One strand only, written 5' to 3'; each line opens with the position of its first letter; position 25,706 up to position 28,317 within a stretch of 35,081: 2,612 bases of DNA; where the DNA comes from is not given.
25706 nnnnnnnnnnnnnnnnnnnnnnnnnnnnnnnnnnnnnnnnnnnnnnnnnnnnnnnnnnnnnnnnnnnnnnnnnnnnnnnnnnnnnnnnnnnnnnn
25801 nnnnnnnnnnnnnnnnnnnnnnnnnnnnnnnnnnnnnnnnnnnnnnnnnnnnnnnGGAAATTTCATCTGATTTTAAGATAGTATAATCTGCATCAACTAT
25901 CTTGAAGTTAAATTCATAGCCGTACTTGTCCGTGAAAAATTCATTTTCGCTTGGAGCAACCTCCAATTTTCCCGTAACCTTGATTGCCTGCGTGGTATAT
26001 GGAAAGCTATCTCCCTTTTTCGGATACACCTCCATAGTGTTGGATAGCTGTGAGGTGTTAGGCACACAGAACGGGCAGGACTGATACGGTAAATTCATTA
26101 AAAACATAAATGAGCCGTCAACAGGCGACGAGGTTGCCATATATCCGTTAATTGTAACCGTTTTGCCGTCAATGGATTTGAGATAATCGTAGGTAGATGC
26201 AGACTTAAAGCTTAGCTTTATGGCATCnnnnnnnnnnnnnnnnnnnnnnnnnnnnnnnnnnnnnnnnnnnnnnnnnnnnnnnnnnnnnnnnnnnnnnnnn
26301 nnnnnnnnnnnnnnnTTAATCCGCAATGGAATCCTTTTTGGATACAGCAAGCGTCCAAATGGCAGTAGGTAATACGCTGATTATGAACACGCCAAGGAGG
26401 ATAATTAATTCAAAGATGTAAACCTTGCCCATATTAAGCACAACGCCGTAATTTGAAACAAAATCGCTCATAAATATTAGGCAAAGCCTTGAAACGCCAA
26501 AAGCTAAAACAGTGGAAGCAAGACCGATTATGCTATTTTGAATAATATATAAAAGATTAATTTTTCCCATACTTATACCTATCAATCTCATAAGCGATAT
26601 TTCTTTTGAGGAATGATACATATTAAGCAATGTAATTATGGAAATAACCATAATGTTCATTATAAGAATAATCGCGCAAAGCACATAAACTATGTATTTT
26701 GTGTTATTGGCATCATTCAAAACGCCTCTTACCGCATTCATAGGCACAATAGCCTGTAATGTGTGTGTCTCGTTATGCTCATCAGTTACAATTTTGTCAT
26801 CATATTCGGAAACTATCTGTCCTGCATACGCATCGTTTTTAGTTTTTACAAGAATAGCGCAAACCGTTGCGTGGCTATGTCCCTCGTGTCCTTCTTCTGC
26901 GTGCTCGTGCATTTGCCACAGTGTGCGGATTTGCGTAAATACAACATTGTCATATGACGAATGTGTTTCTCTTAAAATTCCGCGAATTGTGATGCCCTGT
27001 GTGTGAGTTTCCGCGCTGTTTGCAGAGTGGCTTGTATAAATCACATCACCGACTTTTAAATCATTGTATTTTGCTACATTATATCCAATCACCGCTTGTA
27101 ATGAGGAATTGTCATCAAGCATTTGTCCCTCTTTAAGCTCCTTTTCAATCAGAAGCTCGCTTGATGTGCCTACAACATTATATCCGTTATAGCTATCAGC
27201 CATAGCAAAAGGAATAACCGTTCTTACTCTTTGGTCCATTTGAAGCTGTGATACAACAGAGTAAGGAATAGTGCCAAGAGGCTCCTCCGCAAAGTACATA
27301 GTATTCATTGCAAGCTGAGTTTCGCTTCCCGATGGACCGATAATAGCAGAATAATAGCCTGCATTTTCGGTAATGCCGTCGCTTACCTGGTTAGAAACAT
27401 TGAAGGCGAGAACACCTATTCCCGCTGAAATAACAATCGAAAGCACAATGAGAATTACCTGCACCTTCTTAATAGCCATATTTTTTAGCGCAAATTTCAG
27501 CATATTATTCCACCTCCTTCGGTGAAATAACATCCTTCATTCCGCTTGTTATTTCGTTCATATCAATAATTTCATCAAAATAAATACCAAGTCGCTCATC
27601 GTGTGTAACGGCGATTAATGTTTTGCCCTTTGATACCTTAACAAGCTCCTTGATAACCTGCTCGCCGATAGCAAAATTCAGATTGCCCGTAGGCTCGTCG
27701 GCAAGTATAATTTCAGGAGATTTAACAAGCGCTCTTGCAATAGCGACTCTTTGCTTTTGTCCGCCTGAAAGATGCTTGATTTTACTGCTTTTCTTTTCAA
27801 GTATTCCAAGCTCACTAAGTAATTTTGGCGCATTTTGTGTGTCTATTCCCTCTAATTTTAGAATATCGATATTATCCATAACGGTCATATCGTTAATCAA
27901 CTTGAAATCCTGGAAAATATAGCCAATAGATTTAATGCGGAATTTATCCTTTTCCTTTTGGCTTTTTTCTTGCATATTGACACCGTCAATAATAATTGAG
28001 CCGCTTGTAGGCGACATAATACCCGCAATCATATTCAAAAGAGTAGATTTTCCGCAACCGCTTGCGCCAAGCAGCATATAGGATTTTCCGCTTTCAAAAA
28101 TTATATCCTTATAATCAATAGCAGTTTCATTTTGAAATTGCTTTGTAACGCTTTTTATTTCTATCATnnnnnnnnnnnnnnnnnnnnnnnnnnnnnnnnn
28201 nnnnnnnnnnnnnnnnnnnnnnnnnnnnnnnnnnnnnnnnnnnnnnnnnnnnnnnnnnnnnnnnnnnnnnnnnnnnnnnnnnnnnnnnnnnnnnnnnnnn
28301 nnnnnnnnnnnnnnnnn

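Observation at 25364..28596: MacB-type ABC operon in which every non-ATPase component carries metal-ligand motifs: candidate Gram-positive metal-trafficking system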

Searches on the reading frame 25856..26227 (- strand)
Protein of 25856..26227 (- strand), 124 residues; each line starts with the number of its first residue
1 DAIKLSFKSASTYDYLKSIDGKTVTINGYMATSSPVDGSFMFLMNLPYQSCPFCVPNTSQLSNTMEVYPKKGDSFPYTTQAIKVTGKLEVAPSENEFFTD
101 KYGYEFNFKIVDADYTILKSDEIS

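Call 38: search_solved_structures(query=A4, max_evalue=10, show_alignments=3)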
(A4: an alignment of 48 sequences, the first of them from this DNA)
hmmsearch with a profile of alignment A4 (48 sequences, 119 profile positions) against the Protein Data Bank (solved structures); distinct sequences matched with E-value up to 10: 1.
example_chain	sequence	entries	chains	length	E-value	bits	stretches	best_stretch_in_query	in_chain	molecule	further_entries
5isu_A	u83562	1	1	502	0.41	13.9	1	20-80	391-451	Lmo0135 protein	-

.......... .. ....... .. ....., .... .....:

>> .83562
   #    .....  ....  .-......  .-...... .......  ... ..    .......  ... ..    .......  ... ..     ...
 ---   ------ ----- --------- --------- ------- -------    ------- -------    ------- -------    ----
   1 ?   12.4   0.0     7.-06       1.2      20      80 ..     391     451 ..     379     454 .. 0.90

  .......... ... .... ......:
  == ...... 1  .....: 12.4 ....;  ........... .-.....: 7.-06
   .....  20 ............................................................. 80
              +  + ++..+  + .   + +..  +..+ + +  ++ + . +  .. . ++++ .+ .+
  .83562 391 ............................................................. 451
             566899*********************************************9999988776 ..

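Call 39: find_homologous_proteins(query=A4, max_evalue=0.01)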
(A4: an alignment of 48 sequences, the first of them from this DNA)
Query A4 (48 sequences) (124 aa, profile of the alignment): 85 proteins with E <= 0.01 among 721 candidates.
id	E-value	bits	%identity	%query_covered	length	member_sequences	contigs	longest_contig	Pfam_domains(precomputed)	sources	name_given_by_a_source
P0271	7.7e-48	179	58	97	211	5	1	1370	-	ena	-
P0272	3.8e-47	177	81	100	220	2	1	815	-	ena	-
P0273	5.5e-47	177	55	96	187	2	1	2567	-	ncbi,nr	ncbi:MAG: hypothetical protein IJF21_08700, partial [Clostridia bacterium]|nr:hypothetical protein [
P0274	1.1e-46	176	81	100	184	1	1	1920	-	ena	-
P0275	1.5e-46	175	58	97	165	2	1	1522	-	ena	-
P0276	1.7e-46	175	77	100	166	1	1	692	-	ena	-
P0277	5.1e-46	173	83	95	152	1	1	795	-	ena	-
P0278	9.3e-46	173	77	99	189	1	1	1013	-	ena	-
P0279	1.3e-45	172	81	98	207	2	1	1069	-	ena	-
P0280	1.7e-45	172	78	98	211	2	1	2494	-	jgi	jgi:hypothetical protein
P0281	1.8e-45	172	71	100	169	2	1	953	-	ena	-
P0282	2.8e-45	171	73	100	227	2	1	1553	-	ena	-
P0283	3.9e-45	171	51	97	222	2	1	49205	-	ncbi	-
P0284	5.0e-45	170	78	100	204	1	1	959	-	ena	-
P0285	5.8e-45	170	77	100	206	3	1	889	-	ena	-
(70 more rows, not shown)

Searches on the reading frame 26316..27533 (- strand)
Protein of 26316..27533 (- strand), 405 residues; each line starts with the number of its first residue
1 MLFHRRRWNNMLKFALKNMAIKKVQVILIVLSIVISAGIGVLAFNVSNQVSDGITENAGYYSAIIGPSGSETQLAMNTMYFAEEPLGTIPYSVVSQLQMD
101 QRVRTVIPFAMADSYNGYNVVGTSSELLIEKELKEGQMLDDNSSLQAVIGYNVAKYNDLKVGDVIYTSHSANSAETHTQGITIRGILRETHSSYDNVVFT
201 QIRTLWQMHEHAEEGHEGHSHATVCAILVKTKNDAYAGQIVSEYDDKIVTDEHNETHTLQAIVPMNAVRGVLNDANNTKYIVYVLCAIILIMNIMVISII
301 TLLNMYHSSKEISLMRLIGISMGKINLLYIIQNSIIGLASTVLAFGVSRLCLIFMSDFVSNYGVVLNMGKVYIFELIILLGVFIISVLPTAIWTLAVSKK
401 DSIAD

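Call 3: search_protein_families(library=pfam, proteins=[window:26316-27533:-], max_evalue=1)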
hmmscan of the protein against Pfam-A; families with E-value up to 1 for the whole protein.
window:26316-27533:- (405 aa): 2 families
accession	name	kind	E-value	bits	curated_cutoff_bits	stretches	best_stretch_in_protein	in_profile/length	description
PF12704.14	MacB_PCD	-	1e-08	36.1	27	1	27-241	6-201/207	MacB-like periplasmic core domain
PF02687.27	FtsX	-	1e-06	29.2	25.5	1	285-399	3-117/120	FtsX-like permease C-terminal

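Call 4: search_protein_families(library=ncbifam, proteins=[window:26316-27533:-], max_evalue=1)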
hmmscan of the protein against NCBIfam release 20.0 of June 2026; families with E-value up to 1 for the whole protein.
window:26316-27533:- (405 aa): 3 families
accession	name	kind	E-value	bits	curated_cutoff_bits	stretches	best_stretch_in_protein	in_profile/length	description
NF038346.1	FtsX_actino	exception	4.6e-06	26.2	250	1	269-390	170-298/308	permease-like cell division protein FtsX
NF038347.1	FtsX_Gpos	exception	0.00029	20.3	225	1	260-376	149-269/296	permease-like cell division protein FtsX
TIGR00439.2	FtsX_Gneg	equivalog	0.1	11.8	255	1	279-387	167-276/292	permease-like cell division protein FtsX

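Call 51: search_solved_structures(query=window:26316-27503:-, max_evalue=1)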
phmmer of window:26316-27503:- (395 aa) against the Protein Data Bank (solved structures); distinct sequences matched with E-value up to 1: 3.
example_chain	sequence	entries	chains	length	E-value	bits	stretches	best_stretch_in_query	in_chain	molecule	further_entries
9w2w_A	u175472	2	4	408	0.032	16.8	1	269-359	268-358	LolF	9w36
9w35_A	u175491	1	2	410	0.033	16.8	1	269-359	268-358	LolF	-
9w37_A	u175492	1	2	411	0.033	16.8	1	269-359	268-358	LolF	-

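Call 58: find_homologous_proteins(query=window:26319-27503:-)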
Query window:26319-27503:- (395 aa): 3542 proteins with E <= 0.001 among 8000 candidates; the best 120 are listed.
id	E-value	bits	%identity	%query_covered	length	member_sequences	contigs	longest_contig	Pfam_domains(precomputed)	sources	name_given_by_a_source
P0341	7.2e-249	843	100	100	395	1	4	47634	PF02687.28,PF12704.15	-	-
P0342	8.4e-247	836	99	100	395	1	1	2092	PF02687.28,PF12704.15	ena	-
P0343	4.0e-231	785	90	100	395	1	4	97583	PF02687.28,PF12704.15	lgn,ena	-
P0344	4.5e-231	784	90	100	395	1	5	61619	PF02687.28,PF12704.15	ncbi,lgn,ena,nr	ncbi:MAG: ABC transporter permease [Clostridia bacterium]|nr:ABC transporter permease [Clostridia ba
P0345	8.6e-231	783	90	100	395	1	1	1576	PF02687.28,PF12704.15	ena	-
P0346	8.3e-230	780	90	100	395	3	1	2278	PF02687.28,PF12704.15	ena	-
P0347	8.9e-224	760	87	100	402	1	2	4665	PF02687.28,PF12704.15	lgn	-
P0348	1.4e-223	760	86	100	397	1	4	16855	PF02687.28,PF12704.15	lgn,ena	-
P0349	1.8e-223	759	88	100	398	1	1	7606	PF02687.28,PF12704.15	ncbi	-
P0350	3.6e-222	755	86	100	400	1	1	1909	PF02687.28,PF12704.15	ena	-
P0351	1.2e-220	750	85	100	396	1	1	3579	PF02687.28,PF12704.15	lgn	-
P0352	1.5e-220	750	86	100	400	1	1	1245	PF02687.28,PF12704.15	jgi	jgi:cell division protein FtsX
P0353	2.9e-220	749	86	100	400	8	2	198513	PF02687.28,PF12704.15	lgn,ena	-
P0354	3.5e-220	749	86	100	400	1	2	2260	PF02687.28,PF12704.15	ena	-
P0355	5.0e-220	748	86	100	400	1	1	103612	PF02687.28,PF12704.15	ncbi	-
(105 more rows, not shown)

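Call 71: predict_structure(alignment_id=A7)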
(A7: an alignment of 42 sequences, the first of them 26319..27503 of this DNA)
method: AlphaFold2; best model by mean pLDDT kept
length: 395 residues; sequences in the alignment: 42
mean_pLDDT: 62.4   pTM: 0.43
mean pLDDT of the five models: 62.4, 60.6, 57.4, 57.4, 53.6
residues with pLDDT >= 90: 0; 70-90: 99; 50-70: 237; < 50: 59
segments of 3 or more residues with pLDDT < 50: 1-10, 64-74, 101-112, 159-163, 200-210, 391-395
pLDDT, mean of each block of 10 residues (from residue 1): 43 59 62 64 56 67 44 53 78 70 39 59 82 74 74 68 54 82 62 54 33 65 77 81 72 58 58 62 61 60 56 66 68 67 63 55 65 66 62 44
secondary structure, 60 per line:
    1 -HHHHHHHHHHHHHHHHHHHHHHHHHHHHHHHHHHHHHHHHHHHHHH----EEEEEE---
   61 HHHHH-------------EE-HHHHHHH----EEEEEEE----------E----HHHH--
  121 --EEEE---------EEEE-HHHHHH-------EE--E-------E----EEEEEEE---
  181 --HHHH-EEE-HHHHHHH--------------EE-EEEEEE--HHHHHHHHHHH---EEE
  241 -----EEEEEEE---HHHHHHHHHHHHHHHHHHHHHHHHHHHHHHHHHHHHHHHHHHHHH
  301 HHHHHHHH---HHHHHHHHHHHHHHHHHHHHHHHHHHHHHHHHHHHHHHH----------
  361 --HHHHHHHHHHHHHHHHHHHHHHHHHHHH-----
elements in order: H2-47 E52-57 H61-65 H82-88 E93-99 H115-118 E123-126 E136-139 H141-146 E171-177 H183-186 E188-190 H192-198 E216-221 H224-234 E238-240 E246-252 H256-308 H312-350 H363-390

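Call 75: fold_search(model_id=the predicted structure, library=pdb)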
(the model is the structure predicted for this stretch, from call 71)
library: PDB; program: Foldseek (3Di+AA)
matches with E <= 10: 665; with E <= 0.001: 38
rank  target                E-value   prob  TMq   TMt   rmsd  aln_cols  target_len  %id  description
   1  5gko_A                6.7e-11  1.00  0.45  0.31   9.5       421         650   15  Crystal structure of tripartite-type ABC transporter, MacB from Acinetobacter baumannii (released 2017-11-15)
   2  9rlc_E                2.9e-10  1.00  0.43  0.41  11.0       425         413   11  LolCDE complex with Lpp lipoprotein (released 2026-01-21)
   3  5xu1_M                9.5e-10  1.00  0.34  0.35  12.9       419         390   12  Structure of a non-canonical ABC transporter from Streptococcus pneumoniae R6 (released 2018-01-24)
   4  9rld_E                1.3e-09  1.00  0.43  0.42  10.9       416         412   11  LolCDE complex with Lpp lipoprotein (released 2026-01-21)
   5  5lil_A                1.8e-09  1.00  0.36  0.26  11.3       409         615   14  Structure of Aggregatibacter actinomycetemcomitans MacB bound to ATPyS (P21) (released 2017-11-15)
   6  5lj7_B                2.5e-09  1.00  0.37  0.27  10.6       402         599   16  Structure of Aggregatibacter actinomycetemcomitans MacB bound to ATP (P21) (released 2017-11-15)
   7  5lj7_A                4.1e-09  1.00  0.38  0.27  11.0       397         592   15  Structure of Aggregatibacter actinomycetemcomitans MacB bound to ATP (P21) (released 2017-11-15)
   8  9xro_E                4.1e-09  1.00  0.40  0.41  11.2       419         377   10  LolCDE in complex with SMT-738_3 (released 2026-03-18)
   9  5lil_B                7.7e-09  1.00  0.37  0.26  11.2       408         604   16  Structure of Aggregatibacter actinomycetemcomitans MacB bound to ATPyS (P21) (released 2017-11-15)
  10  5nik_J                1.1e-08  1.00  0.39  0.28  10.5       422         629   16  Structure of the MacAB-TolC ABC-type tripartite multidrug efflux pump (released 2017-05-24)
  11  7arh_E                2.0e-08  1.00  0.41  0.40  11.5       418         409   10  LolCDE in complex with lipoprotein (released 2021-04-07)
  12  7mdx_B                2.0e-08  1.00  0.37  0.37  11.6       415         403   12  LolCDE nucleotide-free (released 2021-08-11)
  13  9rld_C                2.5e-08  1.00  0.38  0.37  13.7       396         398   13  LolCDE complex with Lpp lipoprotein (released 2026-01-21)
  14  7mdx_A                2.5e-08  1.00  0.38  0.38  13.2       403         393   11  LolCDE nucleotide-free (released 2021-08-11)
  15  9rli_E                3.8e-08  1.00  0.38  0.38  11.5       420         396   11  LolCDEdelta(235-252) complex with Pal lipoprotein (released 2026-01-21)
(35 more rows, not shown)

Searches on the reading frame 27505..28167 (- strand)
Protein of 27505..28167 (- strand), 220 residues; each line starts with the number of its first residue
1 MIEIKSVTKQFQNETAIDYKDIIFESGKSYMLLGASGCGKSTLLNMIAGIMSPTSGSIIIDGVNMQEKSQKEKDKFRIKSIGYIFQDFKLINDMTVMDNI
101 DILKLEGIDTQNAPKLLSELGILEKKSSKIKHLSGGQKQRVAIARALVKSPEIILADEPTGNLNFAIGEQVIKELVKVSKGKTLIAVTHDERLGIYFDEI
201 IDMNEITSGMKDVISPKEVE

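Call 3: search_protein_families(library=pfam, proteins=[window:27505-28167:-], max_evalue=1)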
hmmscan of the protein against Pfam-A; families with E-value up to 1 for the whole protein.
window:27505-28167:- (220 aa): 23 families
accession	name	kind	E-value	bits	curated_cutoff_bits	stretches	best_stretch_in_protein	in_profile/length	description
PF00005.33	ABC_tran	-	1.6e-36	126.3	25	1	24-160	8-136/137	ABC transporter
PF13304.12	AAA_21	-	2.2e-05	25.1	27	1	31-85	3-74/304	AAA domain, putative AbiEii toxin, Type IV TA system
PF13555.12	AAA_29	-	7.2e-05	22.9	27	1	13-55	8-50/61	P-loop containing region of AAA domain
PF03193.22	RsgA_GTPase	-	0.00044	20.6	30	1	27-50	106-129/174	RsgA GTPase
PF00503.26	G-alpha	-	0.00045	19.9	48.8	1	29-149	23-114/333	G-protein alpha subunit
PF03215.21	Rad17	-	0.0014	19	23.8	1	31-77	49-93/186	Rad17 P-loop domain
PF13173.12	AAA_14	-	0.0032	17.9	27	1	28-100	3-71/129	AAA domain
PF07728.20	AAA_5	-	0.0088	16.5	22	1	31-126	3-93/139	AAA domain (dynein-related subfamily)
PF06414.18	Zeta_toxin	-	0.012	15.5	22.3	1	27-67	16-56/199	Zeta toxin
PF02463.25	SMC_N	-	0.014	15.3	40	1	29-205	26-213/220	RecF/RecN/SMC N terminal domain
PF01078.27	Mg_chelatase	-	0.019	14.8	20.3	1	26-73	21-68/207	Magnesium chelatase, subunit ChlI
PF09818.15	ABC_ATPase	-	0.021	14.3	23.2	1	127-180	152-205/283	P-loop domain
PF00004.35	AAA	-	0.03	15.2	21.2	1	31-103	2-69/131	ATPase family associated with various cellular activities (AAA)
PF01926.29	MMR_HSR1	-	0.038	14.5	21.9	1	31-50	3-22/113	50S ribosome-binding GTPase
PF00910.28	RNA_helicase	-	0.042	14.8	21.5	1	31-77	2-48/105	RNA helicase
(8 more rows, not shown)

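Call 4: search_protein_families(library=ncbifam, proteins=[window:27505-28167:-], max_evalue=1)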
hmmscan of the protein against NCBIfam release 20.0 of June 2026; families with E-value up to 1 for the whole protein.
window:27505-28167:- (220 aa): 196 families (the best 25 are shown)
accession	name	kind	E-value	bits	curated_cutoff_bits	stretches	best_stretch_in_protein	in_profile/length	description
TIGR03608.1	L_ocin_972_ABC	subfamily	5.6e-54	182.7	254.85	1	4-203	1-206/206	putative bacteriocin export ABC transporter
TIGR02673.1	FtsE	equivalog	4e-49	167.2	264.85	1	1-193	1-199/214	cell division ATP-binding protein FtsE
TIGR02211.1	LolD_lipo_ex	equivalog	3e-44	151.2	307.75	1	2-205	2-216/221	lipoprotein-releasing ABC transporter ATP-binding protein LolD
TIGR02315.1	ABC_phnC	equivalog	3.4e-43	147.8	266.1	1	1-203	1-219/243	phosphonate ABC transporter ATP-binding protein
NF038007.1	ABC_ATP_DarD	equivalog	1.1e-42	146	375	1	7-204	7-214/218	darobactin export ABC transporter ATP-binding protein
TIGR02982.1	heterocyst_DevA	subfamily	1.3e-41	142.6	295.8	1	21-205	25-216/220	ABC exporter ATP-binding subunit, DevA family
TIGR01186.1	proV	subfamily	4.5e-38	131.3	326.6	1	15-190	7-189/363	betaine/proline/choline family ABC transporter ATP-binding protein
NF008639.0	PRK11629.1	equivalog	1.4e-37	129.4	360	1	6-204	11-220/234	lipoprotein-releasing ABC transporter ATP-binding protein LolD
TIGR02857.1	CydD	equivalog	2.4e-37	129.1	435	1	2-203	322-529/529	thiol reductant ABC exporter subunit CydD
NF006987.0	PRK09452.1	equivalog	3.4e-37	128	482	1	1-205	17-223/378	spermidine/putrescine ABC transporter ATP-binding protein PotA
NF043075.1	MMSYN1_0197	equivalog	6.9e-37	127.2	550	1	1-205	2-208/341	spermidine/putrescine ABC transporter ATP-binding protein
TIGR03265.1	PhnT2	equivalog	1.1e-36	126.9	457.7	1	2-219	5-222/353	putative 2-aminoethylphosphonate ABC transporter ATP-binding protein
NF007879.0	PRK10584.1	equivalog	1.5e-36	126.2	336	1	12-196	21-212/228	putative ABC transporter ATP-binding protein YbbA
TIGR01187.1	potA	subfamily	1.8e-36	125.9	355.6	1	32-194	1-164/325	polyamine ABC transporter ATP-binding protein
NF040933.2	ABC_arch_GlcV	equivalog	1.9e-36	125.7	450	1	2-191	3-202/357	glucose ABC transporter ATP-binding protein GlcV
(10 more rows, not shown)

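Call 52: search_solved_structures(query=window:27505-28167:-, max_evalue=1e-30)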
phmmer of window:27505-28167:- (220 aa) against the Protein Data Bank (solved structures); distinct sequences matched with E-value up to 1e-30: 67 (the best 60 are shown).
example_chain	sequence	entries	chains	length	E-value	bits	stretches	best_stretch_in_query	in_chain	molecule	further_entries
8woi_A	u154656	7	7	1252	2.8e-39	138.3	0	3-189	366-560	ABC transporter B family member 19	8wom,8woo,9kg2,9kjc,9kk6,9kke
8wp0_A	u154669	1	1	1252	1.9e-38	135.6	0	3-189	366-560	ABC transporter B family member 19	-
7niu_A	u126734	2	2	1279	4.8e-37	131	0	24-189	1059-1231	Isoform 2 of Phosphatidylcholine translocator ABCB4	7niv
8sa0_A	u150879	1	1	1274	5.7e-37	130.8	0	25-189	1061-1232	ATP-dependent translocase ABCB1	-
6qex_A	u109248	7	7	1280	5.8e-37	130.8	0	25-189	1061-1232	Multidrug resistance protein 1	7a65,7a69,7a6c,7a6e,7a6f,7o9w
8gmg_A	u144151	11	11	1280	5.8e-37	130.8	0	25-189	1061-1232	ATP-dependent translocase ABCB1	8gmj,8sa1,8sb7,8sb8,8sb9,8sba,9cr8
8y6h_A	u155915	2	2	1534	1e-36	130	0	25-189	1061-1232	ATP-dependent translocase ABCB1,mNeonGreen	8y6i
4f4c_A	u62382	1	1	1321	1.1e-36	129.8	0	25-190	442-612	Multidrug resistance protein pgp-1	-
6s7p_A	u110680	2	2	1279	3.1e-36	128.4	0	24-189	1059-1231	Phosphatidylcholine translocator ABCB4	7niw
6c0v_A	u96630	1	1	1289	3.8e-36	128.1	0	25-189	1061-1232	Multidrug resistance protein 1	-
6q81_A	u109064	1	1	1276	5.5e-36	127.6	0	25-190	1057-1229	P-glycoprotein (ABCB1)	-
6ujt_A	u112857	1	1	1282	5.6e-36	127.6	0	25-190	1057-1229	ATP-dependent translocase ABCB1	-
6ujw_A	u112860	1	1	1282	5.6e-36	127.6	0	25-190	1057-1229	ATP-dependent translocase ABCB1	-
6ujr_A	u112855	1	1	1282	5.6e-36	127.6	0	25-190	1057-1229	ATP-dependent translocase ABCB1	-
6ujp_A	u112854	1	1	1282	5.6e-36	127.6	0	25-190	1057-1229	ATP-dependent translocase ABCB1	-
5xu1_A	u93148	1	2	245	6.3e-35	124.1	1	19-199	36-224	ABC transporter ATP-binding protein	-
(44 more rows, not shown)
